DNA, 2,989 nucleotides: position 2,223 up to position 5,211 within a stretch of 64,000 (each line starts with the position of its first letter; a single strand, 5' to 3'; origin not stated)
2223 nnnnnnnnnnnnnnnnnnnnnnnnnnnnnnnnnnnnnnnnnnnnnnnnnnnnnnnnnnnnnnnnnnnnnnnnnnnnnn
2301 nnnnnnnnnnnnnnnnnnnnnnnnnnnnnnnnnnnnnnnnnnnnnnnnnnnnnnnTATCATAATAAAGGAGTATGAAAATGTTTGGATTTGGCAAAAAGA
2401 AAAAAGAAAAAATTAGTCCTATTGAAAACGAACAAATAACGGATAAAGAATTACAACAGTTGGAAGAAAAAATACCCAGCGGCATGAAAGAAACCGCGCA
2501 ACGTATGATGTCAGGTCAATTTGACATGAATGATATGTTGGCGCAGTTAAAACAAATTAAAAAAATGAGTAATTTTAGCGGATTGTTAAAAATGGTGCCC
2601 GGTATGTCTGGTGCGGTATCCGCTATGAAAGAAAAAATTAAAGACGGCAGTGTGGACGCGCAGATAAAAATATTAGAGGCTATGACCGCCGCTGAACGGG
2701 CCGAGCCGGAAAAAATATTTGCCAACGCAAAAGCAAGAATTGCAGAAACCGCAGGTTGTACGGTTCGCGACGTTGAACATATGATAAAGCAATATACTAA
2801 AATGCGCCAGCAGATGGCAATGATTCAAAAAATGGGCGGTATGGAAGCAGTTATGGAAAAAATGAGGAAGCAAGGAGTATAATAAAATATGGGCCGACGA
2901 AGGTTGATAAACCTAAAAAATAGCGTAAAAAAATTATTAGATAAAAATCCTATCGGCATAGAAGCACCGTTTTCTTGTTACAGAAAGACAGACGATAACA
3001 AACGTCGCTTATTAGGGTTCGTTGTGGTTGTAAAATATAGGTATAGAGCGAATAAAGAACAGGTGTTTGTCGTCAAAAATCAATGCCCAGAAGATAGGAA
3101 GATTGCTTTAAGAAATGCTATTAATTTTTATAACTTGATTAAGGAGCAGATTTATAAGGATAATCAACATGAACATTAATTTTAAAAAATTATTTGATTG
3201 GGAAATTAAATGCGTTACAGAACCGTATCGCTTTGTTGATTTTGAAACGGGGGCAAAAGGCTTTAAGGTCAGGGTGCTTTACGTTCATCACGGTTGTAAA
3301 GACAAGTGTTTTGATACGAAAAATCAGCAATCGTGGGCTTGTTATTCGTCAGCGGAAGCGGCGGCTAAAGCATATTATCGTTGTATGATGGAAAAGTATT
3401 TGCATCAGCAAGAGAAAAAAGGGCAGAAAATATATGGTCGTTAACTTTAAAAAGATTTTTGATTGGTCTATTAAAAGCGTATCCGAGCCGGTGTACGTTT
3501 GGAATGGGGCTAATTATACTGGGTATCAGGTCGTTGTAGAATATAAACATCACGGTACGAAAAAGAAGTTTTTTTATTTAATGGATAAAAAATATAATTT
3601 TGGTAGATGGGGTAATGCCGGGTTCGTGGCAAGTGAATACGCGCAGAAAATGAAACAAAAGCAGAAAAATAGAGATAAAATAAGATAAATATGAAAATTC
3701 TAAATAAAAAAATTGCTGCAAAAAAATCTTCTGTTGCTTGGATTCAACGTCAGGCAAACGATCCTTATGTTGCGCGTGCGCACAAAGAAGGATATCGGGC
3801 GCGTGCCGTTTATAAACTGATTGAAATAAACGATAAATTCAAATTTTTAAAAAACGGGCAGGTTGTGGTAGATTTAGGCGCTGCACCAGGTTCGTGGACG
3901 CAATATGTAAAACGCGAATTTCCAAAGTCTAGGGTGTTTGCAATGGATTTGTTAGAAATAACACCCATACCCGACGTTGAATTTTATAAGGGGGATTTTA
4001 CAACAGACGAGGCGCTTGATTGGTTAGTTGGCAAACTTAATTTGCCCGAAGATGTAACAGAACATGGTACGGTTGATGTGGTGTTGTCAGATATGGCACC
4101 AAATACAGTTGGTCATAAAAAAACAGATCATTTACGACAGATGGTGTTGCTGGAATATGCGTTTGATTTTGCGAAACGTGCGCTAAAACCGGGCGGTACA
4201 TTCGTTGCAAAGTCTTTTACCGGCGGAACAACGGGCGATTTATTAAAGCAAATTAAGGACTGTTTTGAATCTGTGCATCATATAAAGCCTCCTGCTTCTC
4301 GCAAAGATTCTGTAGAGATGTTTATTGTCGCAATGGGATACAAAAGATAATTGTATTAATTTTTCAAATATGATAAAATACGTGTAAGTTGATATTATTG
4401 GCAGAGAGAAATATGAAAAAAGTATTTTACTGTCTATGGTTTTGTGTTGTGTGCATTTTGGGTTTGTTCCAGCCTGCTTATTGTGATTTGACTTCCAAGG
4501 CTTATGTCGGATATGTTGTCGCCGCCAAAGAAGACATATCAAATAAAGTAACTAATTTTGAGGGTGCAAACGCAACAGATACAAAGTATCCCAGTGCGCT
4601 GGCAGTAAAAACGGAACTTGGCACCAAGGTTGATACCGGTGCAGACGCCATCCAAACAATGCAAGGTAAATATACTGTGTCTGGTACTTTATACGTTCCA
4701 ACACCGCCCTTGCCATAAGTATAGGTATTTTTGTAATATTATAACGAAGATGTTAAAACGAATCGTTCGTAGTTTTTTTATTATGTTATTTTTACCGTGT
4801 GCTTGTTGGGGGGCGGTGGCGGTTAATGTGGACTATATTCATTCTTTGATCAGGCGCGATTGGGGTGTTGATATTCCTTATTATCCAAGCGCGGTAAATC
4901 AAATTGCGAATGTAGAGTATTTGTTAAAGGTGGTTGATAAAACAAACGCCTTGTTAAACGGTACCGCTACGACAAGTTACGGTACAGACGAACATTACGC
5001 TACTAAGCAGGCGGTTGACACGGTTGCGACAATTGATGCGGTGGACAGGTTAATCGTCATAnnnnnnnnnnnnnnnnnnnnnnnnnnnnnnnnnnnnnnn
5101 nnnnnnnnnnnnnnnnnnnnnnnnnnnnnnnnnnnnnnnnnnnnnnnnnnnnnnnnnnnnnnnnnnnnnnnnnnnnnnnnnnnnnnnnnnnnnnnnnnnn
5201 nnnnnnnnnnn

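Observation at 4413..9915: Giant secreted protein made of four tandem PKD-like + 31-aa-repeat super-modules, with a small secreted partner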

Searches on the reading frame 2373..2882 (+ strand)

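Call 13: search_protein_families(library=pfam, proteins=[window:2373-2882:+], max_evalue=0.001)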
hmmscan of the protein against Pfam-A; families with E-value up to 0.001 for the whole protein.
window:2373-2882:+ (169 aa): 1 family
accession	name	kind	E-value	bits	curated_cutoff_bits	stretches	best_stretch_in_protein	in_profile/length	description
PF02978.25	SRP_SPB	-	8.7e-23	81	27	1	49-148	1-91/91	Signal peptide binding domain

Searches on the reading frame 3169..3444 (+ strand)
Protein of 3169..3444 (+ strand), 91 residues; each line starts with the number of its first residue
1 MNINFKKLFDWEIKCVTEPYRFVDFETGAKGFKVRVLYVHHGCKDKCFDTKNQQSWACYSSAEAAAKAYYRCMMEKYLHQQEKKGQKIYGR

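Call 13: search_protein_families(library=pfam, proteins=[window:3169-3444:+], max_evalue=0.001)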
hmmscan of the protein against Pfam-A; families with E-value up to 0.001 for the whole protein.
window:3169-3444:+ (91 aa): 0 families

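Call 22: search_protein_families(library=phrogs, proteins=[window:3169-3441:+], max_evalue=1)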
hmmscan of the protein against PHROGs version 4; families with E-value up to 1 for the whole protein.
window:3169-3441:+ (91 aa): 3 families
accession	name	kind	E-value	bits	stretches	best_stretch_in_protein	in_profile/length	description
phrog_626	-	DNA, RNA and nucleotide metabolism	0.031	14.9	1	22-79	8-60/164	anaerobic ribonucleotide reductase small subunit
phrog_22023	-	unknown function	0.035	15.4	1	32-90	27-86/153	-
phrog_8058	-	unknown function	0.077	14.3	1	40-80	16-57/109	-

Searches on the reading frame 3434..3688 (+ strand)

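Call 13: search_protein_families(library=pfam, proteins=[window:3434-3688:+], max_evalue=0.001)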
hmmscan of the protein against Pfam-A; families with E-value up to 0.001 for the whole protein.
window:3434-3688:+ (84 aa): 0 families

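Call 22: search_protein_families(library=phrogs, proteins=[window:3434-3685:+], max_evalue=1)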
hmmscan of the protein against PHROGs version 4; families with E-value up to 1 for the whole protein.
window:3434-3685:+ (84 aa): 2 families
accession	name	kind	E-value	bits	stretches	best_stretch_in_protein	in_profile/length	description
phrog_36064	-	unknown function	0.2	12.9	1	3-75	18-93/172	-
phrog_34642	-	unknown function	0.75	11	1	20-55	74-109/134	-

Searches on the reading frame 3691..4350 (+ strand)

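Call 13: search_protein_families(library=pfam, proteins=[window:3691-4350:+], max_evalue=0.001)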
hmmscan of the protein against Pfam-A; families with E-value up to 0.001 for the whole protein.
window:3691-4350:+ (219 aa): 2 families
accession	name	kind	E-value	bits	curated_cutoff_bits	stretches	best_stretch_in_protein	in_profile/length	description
PF01728.25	FtsJ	-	1.8e-57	194.6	24.1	1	35-217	1-181/181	FtsJ-like methyltransferase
PF13847.12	Methyltransf_31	-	0.00062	19.9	27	0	117-194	65-128/145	Methyltransferase domain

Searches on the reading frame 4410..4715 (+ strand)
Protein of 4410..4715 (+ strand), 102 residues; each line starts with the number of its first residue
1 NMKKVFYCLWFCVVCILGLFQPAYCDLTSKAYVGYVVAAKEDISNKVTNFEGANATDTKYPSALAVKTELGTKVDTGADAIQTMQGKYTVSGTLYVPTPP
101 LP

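Call 3: search_protein_families(library=pfam, proteins=[window:4410-4715:+], max_evalue=1)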
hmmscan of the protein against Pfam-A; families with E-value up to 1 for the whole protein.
window:4410-4715:+ (102 aa): 0 families

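Call 4: search_protein_families(library=ncbifam, proteins=[window:4410-4715:+], max_evalue=1)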
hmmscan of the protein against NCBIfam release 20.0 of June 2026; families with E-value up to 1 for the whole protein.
window:4410-4715:+ (102 aa): 0 families

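Call 22: search_protein_families(library=phrogs, proteins=[window:4410-4715:+], max_evalue=1)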
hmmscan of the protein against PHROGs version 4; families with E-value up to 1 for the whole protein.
window:4410-4715:+ (102 aa): 1 family
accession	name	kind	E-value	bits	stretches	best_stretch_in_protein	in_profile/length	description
phrog_17132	-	unknown function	0.23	12.5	1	3-49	59-108/121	-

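Call 25: find_homologous_proteins(query=window:4410-4715:+, max_evalue=0.001)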
Query window:4410-4715:+ (102 aa): 1 proteins with E <= 0.001 among 1 candidates.
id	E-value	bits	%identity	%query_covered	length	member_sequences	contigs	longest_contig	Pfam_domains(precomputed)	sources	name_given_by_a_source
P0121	6.2e-62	224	100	99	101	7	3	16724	-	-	-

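Call 59: search_protein_representatives(protein=window:4410-4715:+)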
Query: 102 residues. Proteins with E-value up to 0.001 (for the whole library): 250; up to 1e-10: 45; up to 1e-30: 3. The best 150 are listed.
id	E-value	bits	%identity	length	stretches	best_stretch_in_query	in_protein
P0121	2.0e-62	224.2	100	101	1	2-102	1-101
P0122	8.9e-46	170.8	43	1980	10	33-80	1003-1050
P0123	4.0e-31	123.8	40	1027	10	29-89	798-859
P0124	1.1e-30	122.3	52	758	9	35-79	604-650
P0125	3.0e-30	120.9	50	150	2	34-102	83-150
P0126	4.5e-30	120.4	35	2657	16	36-93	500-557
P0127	2.2e-26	108.5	41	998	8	30-75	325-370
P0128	6.6e-24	100.6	46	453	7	34-102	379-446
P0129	1.2e-22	96.6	44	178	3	34-102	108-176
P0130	4.4e-21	91.5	55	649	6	28-69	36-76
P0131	6.5e-21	91.0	52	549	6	37-75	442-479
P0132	1.0e-20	90.3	43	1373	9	39-88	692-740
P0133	1.4e-18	83.5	55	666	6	40-74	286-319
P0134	4.7e-18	81.8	45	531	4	36-95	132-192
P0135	4.3e-17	78.7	48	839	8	29-73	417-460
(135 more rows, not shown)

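Call 60: search_protein_families(library=pfam, proteins=[P0122, P0123, P0124, P0125, P0127, P0128, P0130, P0131], max_evalue=0.01)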
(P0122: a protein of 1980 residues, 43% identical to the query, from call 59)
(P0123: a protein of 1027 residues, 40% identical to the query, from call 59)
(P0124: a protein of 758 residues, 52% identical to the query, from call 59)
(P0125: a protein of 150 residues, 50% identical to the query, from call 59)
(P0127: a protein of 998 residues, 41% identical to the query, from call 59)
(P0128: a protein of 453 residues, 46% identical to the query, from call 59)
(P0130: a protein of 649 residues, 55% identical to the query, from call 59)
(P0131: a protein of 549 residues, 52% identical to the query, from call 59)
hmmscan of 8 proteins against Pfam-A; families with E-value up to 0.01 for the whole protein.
P0122 (1980 aa): 3 families
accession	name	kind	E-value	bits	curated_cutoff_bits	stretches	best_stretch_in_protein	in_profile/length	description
PF18852.6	LPD34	-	5.4e-06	26.6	27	0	860-896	143-179/213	Large polyvalent protein associated domain 34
PF22359.2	Big-like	-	0.00025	21.7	27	0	324-346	23-45/48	Bacterial Ig-like domain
PF05618.17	Zn_protease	-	0.0018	18.6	27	0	1115-1184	53-122/138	Putative ATP-dependent zinc protease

P0123 (1027 aa): 2 families
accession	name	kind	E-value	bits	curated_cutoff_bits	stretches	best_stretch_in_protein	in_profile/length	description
PF12789.12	PTR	-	5.8e-36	122.8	27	8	120-170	18-60/60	Phage tail repeat like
PF12521.13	DUF3724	-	0.0092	16.3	22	0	496-505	12-21/23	Protein of unknown function (DUF3724)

P0124 (758 aa): 2 families
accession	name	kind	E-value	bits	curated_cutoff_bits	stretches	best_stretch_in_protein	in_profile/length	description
PF24243.1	Phage_tail_C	-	6e-05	22.8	23.7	1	734-757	2-25/26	Phage tail tip domain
PF08221.17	HTH_9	-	0.0017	18.9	23.4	0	675-695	15-35/62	RNA polymerase III subunit RPC82 helix-turn-helix domain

P0125 (150 aa): 0 families

P0127 (998 aa): 5 families
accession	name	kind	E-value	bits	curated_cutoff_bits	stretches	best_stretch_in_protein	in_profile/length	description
PF04417.17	DUF501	-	9.7e-16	58.4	23.8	0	882-933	37-88/139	Protein of unknown function (DUF501)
PF19502.5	DUF6036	-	1.2e-06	28.9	23.6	0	850-927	6-82/164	Nucleotidyltransferase of unknown function (DUF6036)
PF14014.11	DUF4230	-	0.0001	22.8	27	0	858-901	21-63/148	Protein of unknown function (DUF4230)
PF15384.11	PAXX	-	0.0013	18.8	25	0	870-901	84-115/194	PAXX, PAralog of XRCC4 and XLF, also called C9orf142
PF22359.2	Big-like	-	0.0092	16.6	27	0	293-315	23-45/48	Bacterial Ig-like domain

P0128 (453 aa): 2 families
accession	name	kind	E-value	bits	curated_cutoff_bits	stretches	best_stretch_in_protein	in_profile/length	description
PF17889.6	NLRC4_HD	-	0.0037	18.1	25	0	148-188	30-70/106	NLRC4 helical domain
PF24304.1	AcrIIA4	-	0.0076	17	27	0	77-110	14-48/83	Anti-CRISPR Suppressor AcrIIA4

P0130 (649 aa): 2 families
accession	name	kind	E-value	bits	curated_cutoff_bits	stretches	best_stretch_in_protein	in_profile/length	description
PF03172.18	HSR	-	0.00021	21.8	24.9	0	82-151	28-92/99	HSR domain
PF16247.11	DUF4904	-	0.0093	16.2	27.7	0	127-155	53-81/129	Domain of unknown function (DUF4904)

P0131 (549 aa): 2 families
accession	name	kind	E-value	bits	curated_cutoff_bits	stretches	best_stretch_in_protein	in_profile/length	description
PF24243.1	Phage_tail_C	-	9.4e-06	25.3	23.7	1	525-548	2-25/26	Phage tail tip domain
PF21436.2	STT3-PglB_core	-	0.0043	18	23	0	275-366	32-117/131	STT3/PglB/AglB core domain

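Call 63: search_dna_similar(query=window:4410-4715:+, collection=phages, mode=protein, max_evalue=0.001, max_rows=15)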
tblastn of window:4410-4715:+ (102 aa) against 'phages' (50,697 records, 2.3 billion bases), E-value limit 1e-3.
No match.

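Call 70: predict_structure(alignment_id=A3)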
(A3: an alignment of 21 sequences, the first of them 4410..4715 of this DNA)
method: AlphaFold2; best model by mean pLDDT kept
length: 102 residues; sequences in the alignment: 21
mean_pLDDT: 68.3   pTM: 0.28
mean pLDDT of the five models: 68.3, 66.1, 63.2, 62.2, 61.9
residues with pLDDT >= 90: 0; 70-90: 34; 50-70: 66; < 50: 2
segments of 3 or more residues with pLDDT < 50: none
pLDDT, mean of each block of 10 residues (from residue 1): 82 82 61 65 62 67 73 64 60 68 59
secondary structure, 60 per line:
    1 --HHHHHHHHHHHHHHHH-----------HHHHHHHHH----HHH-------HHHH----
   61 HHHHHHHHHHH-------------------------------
elements in order: H3-18 H30-38 H53-56 H61-71

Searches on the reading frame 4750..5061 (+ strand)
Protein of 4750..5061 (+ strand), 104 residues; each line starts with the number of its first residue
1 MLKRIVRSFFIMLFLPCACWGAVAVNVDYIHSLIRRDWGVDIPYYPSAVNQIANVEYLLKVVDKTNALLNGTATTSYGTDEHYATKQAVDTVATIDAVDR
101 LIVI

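Call 22: search_protein_families(library=phrogs, proteins=[window:4750-5061:+], max_evalue=1)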
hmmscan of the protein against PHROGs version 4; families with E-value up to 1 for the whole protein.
window:4750-5061:+ (104 aa): 1 family
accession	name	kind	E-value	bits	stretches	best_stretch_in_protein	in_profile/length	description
phrog_12765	-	unknown function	0.16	13.6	1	27-65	17-58/72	-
